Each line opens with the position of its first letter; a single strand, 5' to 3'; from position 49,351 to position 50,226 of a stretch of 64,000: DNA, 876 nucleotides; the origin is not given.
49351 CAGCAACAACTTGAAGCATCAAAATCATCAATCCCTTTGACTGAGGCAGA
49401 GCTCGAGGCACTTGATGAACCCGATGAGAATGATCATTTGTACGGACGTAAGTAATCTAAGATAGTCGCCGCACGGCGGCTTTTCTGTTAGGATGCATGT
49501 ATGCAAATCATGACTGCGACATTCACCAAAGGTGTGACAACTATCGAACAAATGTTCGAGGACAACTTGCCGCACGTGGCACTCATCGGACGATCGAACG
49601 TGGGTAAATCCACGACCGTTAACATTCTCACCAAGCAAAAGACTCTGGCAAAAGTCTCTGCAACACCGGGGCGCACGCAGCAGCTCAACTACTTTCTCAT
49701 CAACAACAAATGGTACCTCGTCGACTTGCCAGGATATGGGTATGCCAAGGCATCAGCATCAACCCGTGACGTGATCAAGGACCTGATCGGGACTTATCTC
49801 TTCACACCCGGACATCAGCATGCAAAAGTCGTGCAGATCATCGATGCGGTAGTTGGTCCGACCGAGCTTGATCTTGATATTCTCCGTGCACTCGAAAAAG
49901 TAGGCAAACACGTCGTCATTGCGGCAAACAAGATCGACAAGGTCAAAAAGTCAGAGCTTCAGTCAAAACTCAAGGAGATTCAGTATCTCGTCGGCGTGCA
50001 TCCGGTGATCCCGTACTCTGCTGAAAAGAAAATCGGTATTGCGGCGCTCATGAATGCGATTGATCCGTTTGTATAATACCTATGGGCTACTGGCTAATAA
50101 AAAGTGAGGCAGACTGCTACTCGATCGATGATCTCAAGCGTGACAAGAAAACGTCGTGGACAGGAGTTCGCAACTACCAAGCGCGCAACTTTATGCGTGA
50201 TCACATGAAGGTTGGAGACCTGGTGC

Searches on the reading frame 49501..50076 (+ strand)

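Call 97: search_protein_families(library=pfam, proteins=[window:49501-50076:+], max_evalue=0.00001)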
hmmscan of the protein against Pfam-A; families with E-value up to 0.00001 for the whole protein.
window:49501-50076:+ (191 aa): 4 families
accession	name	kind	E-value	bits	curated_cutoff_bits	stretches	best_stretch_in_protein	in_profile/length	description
PF01926.29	MMR_HSR1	-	1.2e-18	67.7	21.9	1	25-144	1-113/113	50S ribosome-binding GTPase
PF02421.24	FeoB_N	-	4e-18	65.9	27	1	25-187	2-156/156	Ferrous iron transport protein B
PF00009.33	GTP_EFTU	-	2.6e-10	40.6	26.5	1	110-188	96-183/188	Elongation factor Tu GTP binding domain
PF03193.22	RsgA_GTPase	-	1.3e-09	38.5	30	0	6-79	91-168/174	RsgA GTPase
